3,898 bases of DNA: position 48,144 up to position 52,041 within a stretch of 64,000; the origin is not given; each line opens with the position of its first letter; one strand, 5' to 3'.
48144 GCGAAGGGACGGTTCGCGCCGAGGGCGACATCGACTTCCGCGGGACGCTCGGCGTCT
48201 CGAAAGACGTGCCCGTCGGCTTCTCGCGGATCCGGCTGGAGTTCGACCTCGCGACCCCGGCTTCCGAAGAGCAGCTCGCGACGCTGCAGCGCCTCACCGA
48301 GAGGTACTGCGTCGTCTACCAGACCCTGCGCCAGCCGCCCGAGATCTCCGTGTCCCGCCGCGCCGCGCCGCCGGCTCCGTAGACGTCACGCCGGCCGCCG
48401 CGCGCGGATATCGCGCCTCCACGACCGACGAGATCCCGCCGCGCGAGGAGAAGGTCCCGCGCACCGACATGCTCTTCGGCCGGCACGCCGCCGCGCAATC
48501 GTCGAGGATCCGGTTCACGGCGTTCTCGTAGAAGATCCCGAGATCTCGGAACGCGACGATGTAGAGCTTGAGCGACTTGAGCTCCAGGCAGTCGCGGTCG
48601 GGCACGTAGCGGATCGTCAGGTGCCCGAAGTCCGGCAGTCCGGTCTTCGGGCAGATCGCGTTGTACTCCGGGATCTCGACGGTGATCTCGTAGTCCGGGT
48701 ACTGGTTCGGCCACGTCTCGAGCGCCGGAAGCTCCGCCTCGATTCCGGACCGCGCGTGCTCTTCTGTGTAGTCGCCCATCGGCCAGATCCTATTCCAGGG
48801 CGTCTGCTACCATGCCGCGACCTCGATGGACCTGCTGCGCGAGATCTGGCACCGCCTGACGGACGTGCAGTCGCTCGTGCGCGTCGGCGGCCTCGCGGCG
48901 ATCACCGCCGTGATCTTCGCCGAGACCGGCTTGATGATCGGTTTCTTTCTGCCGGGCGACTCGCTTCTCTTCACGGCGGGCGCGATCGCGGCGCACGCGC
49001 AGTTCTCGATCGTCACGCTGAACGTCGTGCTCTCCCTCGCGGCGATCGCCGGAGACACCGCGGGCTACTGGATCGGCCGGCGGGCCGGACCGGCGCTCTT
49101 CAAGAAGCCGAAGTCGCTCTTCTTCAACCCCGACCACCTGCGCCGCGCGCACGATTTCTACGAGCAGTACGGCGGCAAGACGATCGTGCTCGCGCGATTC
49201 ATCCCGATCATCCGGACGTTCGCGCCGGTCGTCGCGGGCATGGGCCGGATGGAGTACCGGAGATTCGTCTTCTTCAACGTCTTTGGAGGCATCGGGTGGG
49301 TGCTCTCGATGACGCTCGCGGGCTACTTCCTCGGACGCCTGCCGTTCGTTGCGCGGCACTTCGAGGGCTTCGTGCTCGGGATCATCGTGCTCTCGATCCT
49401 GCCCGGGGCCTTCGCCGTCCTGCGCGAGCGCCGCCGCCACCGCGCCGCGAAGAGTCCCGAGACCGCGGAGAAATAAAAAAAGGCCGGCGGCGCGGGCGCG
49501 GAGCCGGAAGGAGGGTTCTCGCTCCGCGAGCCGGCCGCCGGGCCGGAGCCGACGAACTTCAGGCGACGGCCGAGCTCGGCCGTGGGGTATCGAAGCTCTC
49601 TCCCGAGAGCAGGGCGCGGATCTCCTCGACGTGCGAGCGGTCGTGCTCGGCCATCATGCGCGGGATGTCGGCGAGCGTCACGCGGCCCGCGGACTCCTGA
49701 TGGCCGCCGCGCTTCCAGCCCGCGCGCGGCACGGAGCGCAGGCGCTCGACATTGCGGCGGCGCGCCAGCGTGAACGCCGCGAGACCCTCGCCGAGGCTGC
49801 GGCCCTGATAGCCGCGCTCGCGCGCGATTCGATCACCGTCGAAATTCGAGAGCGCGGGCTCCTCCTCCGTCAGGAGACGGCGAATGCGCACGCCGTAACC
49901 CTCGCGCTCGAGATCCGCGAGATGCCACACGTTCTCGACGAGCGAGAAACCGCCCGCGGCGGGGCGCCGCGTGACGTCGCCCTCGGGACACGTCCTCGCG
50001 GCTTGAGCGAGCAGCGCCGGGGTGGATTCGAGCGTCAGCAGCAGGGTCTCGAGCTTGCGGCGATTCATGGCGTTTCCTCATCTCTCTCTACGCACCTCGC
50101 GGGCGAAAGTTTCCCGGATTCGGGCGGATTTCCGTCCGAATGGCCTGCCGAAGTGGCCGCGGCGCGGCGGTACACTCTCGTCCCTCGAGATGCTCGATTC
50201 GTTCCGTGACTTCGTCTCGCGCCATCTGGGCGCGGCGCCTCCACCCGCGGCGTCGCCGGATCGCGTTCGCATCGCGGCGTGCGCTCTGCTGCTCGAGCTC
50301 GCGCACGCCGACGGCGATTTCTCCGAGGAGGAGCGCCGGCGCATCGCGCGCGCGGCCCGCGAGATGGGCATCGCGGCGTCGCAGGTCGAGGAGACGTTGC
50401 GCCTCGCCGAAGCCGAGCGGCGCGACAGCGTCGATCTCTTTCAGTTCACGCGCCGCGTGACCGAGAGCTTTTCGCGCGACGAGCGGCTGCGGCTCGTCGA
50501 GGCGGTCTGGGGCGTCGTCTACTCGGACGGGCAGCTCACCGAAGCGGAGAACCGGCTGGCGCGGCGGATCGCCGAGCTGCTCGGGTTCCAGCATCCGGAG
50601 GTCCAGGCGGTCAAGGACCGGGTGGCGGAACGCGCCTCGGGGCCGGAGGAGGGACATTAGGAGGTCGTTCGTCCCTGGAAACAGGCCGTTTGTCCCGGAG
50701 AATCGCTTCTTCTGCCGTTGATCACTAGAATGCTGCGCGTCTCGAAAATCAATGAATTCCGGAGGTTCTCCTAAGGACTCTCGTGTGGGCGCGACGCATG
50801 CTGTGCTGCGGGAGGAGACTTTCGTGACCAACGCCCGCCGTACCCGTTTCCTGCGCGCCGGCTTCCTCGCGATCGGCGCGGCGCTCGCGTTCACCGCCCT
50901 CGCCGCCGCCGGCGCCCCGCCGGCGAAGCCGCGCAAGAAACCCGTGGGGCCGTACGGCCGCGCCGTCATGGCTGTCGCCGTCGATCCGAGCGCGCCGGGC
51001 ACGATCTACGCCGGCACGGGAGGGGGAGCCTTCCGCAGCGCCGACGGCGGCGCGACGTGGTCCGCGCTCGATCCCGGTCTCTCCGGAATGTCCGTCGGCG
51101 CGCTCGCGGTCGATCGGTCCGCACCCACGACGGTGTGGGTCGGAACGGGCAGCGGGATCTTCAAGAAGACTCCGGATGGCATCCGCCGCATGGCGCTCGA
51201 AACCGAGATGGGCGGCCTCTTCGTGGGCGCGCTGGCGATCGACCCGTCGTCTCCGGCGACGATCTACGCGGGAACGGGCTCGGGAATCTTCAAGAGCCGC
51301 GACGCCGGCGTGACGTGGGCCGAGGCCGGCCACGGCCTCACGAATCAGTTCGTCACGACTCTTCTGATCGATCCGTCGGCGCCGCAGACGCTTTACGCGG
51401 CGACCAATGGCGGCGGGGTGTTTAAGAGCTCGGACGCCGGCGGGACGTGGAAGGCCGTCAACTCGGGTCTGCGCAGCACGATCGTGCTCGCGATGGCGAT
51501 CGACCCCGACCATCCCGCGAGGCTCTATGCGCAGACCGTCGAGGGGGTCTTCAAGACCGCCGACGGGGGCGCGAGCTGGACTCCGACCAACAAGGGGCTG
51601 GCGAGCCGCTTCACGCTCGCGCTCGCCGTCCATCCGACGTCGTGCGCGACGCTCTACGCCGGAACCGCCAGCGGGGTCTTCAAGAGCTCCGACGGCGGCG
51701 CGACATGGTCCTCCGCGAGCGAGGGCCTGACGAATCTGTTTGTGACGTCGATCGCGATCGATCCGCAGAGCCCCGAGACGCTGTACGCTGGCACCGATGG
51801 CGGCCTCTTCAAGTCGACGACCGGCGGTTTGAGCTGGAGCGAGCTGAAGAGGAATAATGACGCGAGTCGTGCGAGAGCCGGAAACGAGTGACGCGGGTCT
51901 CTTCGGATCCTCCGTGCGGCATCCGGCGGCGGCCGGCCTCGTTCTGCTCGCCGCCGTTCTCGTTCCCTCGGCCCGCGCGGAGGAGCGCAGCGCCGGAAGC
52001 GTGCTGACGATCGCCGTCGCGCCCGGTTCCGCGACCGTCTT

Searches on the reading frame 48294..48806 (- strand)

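Call 10: search_protein_families(library=pfam, proteins=[window:48294-48806:-], max_evalue=0.001)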
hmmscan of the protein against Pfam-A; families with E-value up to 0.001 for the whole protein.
window:48294-48806:- (170 aa): 1 family
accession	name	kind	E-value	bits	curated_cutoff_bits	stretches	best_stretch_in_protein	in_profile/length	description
PF14489.11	QueF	-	6.3e-28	97.3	27.3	1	58-135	1-78/81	QueF-like protein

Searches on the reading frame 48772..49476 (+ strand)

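Call 10: search_protein_families(library=pfam, proteins=[window:48772-49476:+], max_evalue=0.001)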
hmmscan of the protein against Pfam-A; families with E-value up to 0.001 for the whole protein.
window:48772-49476:+ (234 aa): 1 family
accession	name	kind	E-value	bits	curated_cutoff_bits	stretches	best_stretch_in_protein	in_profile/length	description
PF09335.16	VTT_dom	-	1.5e-21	77.6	33.9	1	61-185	2-122/123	VTT domain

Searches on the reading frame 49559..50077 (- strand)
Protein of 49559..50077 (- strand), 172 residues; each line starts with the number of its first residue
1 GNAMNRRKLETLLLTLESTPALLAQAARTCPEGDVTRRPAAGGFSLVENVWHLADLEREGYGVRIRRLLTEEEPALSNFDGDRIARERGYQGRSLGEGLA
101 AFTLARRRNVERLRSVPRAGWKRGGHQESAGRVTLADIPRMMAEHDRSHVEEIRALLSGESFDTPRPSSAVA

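Call 10: search_protein_families(library=pfam, proteins=[window:49559-50077:-], max_evalue=0.001)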
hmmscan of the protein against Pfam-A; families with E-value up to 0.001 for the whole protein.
window:49559-50077:- (172 aa): 1 family
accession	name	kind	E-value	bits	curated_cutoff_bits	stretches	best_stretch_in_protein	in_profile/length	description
PF12867.12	DinB_2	-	1.2e-16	61.7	24.8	1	16-153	2-128/128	DinB superfamily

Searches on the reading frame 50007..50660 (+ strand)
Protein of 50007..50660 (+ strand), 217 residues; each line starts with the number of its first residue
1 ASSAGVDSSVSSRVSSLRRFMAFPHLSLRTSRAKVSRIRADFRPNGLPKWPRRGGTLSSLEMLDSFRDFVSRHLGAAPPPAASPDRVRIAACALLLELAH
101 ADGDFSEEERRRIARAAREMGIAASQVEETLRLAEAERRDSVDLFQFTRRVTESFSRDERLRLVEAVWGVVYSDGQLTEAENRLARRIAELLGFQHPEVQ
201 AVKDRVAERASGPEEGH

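Call 10: search_protein_families(library=pfam, proteins=[window:50007-50660:+], max_evalue=0.001)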
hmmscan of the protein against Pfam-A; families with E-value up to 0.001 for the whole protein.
window:50007-50660:+ (217 aa): 1 family
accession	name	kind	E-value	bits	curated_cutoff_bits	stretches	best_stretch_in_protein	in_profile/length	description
PF05099.18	TerB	-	3e-29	102.2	24.4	1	88-203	1-117/118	Tellurite resistance protein TerB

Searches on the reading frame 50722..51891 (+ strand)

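Call 92: search_protein_families(library=pfam, proteins=[window:50722-51891:+], max_evalue=0.01)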
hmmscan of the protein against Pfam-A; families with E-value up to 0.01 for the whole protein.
window:50722-51891:+ (389 aa): 7 families
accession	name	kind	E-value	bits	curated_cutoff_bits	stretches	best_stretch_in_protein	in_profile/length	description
PF15902.12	Sortilin-Vps10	-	1.7e-15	57.2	33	2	189-292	3-115/446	Sortilin, neurotensin receptor 3,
PF14870.12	PSII_BNR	-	7.9e-07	29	27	0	313-378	34-100/303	Photosynthesis system II assembly factor YCF48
PF02012.26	BNR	-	2.3e-06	27.2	27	0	104-114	1-11/12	BNR/Asp-box repeat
PF19755.4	DUF6242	-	1.8e-05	25.1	29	0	313-372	161-217/217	Domain of unknown function (DUF6242)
PF10647.15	Gmad1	-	0.00034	21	20.5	0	239-294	192-244/251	Lipoprotein LpqB beta-propeller domain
PF13810.12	DUF4185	-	0.0062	16.2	39.5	0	227-252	123-148/309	Domain of unknown function (DUF4185)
PF13088.12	BNR_2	-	0.0088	15.9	31.4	0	102-246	83-201/277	BNR repeat-like domain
